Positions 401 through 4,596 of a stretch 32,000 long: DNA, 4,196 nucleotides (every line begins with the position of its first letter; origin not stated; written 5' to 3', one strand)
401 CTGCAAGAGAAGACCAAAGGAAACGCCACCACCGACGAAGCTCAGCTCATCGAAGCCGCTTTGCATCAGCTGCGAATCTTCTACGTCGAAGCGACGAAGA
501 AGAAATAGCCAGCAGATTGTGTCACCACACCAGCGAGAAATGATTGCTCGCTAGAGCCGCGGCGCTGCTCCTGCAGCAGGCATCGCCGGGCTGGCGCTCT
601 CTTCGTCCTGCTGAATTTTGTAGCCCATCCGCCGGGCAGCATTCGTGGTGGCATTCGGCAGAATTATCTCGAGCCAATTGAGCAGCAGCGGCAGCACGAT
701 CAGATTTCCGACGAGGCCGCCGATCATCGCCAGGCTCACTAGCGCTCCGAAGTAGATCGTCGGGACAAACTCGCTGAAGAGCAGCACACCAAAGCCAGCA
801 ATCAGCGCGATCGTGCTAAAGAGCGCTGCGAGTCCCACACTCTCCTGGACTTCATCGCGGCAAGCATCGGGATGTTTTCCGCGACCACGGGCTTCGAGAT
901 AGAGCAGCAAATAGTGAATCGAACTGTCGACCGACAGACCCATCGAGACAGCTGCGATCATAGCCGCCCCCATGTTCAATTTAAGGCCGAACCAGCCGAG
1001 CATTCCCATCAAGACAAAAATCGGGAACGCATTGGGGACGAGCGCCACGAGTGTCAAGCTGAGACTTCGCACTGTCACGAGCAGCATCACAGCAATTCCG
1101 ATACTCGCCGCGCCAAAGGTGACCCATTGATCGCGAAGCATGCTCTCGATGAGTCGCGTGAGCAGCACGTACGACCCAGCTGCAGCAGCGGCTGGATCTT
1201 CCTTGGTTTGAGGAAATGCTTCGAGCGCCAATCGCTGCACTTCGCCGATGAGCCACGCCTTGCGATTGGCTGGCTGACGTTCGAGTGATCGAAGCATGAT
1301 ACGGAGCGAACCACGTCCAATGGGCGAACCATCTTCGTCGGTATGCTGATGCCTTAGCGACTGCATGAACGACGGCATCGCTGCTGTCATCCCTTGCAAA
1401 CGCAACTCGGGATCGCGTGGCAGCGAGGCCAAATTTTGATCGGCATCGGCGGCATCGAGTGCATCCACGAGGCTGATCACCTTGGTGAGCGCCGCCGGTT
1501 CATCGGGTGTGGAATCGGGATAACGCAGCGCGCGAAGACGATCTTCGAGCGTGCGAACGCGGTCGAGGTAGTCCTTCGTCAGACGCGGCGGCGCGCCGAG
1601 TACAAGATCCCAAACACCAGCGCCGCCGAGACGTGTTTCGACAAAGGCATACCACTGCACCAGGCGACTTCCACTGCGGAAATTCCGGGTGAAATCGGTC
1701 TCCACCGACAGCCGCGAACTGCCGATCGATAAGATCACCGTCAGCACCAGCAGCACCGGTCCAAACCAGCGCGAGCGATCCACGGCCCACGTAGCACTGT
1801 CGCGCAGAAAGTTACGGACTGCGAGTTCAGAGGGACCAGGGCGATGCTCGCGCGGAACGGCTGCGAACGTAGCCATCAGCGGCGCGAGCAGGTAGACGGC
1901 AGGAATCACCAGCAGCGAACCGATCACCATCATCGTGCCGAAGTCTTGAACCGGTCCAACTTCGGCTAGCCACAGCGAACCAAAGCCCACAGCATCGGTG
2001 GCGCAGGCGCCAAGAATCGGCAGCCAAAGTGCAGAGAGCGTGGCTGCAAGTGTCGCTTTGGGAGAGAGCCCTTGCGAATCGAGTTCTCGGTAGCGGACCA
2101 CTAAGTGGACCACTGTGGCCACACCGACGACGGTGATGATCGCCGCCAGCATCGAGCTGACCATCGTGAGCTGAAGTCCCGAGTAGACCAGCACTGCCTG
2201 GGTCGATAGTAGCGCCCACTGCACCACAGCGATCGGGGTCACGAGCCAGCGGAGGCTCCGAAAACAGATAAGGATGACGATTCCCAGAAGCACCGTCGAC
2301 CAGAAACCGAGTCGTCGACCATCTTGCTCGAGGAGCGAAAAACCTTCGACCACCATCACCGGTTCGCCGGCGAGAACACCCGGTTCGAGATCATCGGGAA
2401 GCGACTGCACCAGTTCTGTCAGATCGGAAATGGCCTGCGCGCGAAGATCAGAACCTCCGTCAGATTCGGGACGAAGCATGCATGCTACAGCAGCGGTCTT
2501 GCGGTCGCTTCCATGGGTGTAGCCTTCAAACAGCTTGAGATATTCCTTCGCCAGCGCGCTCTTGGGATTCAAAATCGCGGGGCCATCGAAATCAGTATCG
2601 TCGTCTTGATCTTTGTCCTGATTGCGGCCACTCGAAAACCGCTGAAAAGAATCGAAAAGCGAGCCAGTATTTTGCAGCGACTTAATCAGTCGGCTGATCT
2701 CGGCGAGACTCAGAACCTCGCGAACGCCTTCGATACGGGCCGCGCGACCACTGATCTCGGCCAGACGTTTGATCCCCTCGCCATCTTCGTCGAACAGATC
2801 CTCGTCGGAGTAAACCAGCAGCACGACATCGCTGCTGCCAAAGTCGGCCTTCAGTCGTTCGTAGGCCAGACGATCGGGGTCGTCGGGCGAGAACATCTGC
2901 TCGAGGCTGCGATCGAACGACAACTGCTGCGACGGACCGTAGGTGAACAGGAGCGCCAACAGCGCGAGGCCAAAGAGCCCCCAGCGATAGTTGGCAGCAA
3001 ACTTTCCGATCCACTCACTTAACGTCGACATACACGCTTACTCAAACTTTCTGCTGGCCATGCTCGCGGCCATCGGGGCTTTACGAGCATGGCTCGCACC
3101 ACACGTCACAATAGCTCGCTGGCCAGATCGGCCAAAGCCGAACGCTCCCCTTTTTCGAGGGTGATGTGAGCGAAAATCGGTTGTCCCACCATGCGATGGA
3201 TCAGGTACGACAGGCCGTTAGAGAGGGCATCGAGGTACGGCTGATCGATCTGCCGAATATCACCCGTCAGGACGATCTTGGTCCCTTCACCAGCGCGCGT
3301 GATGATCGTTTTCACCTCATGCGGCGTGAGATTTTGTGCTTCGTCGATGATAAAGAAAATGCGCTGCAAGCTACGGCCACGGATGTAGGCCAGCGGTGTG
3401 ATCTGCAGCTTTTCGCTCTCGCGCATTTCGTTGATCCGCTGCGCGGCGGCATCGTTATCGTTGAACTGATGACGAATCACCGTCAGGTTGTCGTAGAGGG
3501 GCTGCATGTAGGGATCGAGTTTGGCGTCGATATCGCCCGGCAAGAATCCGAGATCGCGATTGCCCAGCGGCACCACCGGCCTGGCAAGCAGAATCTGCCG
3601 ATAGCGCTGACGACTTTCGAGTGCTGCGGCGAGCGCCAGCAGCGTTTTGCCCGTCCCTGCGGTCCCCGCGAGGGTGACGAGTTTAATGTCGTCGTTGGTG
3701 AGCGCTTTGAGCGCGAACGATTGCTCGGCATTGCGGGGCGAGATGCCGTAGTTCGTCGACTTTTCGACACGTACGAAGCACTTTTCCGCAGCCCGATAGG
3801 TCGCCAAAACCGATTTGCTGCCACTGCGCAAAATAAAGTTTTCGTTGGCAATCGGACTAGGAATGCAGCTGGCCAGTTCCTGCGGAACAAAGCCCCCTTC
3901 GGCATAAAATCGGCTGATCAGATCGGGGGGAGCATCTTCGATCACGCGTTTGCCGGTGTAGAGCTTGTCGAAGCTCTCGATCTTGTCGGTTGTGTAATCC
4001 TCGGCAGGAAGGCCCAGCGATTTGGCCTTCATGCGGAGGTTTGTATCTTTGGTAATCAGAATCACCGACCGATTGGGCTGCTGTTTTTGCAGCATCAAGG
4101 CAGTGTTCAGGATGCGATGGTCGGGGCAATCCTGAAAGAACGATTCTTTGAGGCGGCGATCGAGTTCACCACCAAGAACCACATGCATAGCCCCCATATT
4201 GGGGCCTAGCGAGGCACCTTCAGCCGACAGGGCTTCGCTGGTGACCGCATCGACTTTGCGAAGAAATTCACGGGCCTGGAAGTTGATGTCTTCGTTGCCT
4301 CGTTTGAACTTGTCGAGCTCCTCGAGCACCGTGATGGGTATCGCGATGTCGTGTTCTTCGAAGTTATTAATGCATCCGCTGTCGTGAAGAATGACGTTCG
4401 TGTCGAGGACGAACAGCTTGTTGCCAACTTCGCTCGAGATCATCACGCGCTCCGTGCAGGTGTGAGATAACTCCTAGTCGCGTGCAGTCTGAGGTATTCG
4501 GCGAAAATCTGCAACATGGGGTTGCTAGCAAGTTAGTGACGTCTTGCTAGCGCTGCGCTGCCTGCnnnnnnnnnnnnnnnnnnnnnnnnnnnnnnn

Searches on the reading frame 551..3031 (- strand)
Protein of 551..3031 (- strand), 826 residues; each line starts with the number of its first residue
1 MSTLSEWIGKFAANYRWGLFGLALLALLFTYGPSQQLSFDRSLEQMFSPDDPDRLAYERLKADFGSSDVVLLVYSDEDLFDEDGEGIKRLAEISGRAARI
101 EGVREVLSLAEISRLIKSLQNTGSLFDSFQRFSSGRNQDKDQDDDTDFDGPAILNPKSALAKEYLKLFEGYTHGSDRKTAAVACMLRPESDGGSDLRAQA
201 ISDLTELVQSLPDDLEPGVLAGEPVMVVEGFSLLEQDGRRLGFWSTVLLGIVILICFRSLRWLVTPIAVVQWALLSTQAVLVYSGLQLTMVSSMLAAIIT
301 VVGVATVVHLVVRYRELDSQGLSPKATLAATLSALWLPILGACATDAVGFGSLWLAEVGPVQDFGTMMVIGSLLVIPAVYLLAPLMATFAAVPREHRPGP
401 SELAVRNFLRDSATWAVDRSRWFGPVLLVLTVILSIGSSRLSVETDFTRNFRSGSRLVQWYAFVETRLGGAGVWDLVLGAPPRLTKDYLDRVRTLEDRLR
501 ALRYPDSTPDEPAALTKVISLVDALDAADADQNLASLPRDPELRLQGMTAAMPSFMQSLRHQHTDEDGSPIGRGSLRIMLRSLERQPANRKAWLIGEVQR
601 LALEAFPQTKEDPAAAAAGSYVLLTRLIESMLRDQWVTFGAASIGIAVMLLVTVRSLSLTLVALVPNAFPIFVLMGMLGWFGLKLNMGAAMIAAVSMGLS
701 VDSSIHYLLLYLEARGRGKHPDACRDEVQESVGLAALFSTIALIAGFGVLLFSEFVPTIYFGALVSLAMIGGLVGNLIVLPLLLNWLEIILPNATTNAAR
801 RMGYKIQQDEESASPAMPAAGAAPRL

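Call 16: search_protein_families(library=pfam, proteins=[window:551-3031:-], max_evalue=0.001)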
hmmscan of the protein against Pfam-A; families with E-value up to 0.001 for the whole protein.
window:551-3031:- (826 aa): 1 family
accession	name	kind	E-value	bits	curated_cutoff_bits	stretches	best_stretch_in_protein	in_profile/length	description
PF03176.21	MMPL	-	6.2e-17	62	20.5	1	174-391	82-303/333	MMPL family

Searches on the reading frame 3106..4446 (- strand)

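Call 16: search_protein_families(library=pfam, proteins=[window:3106-4446:-], max_evalue=0.001)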
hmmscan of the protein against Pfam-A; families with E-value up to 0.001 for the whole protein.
window:3106-4446:- (446 aa): 5 families
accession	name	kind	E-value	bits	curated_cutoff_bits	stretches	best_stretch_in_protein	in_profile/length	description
PF02562.22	PhoH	-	5.3e-50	170.2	27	1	235-432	2-188/205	PhoH-like protein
PF13638.12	PIN_4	-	8e-38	130.2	21.9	1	12-151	1-131/132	PIN domain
PF13604.12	AAA_30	-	9.8e-09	35.7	27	0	239-276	3-42/191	AAA domain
PF13245.12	AAA_19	-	1.8e-05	25.4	25.1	0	354-400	83-129/134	AAA domain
PF13401.12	AAA_22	-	9.4e-05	23.2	27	1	256-396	7-123/130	AAA domain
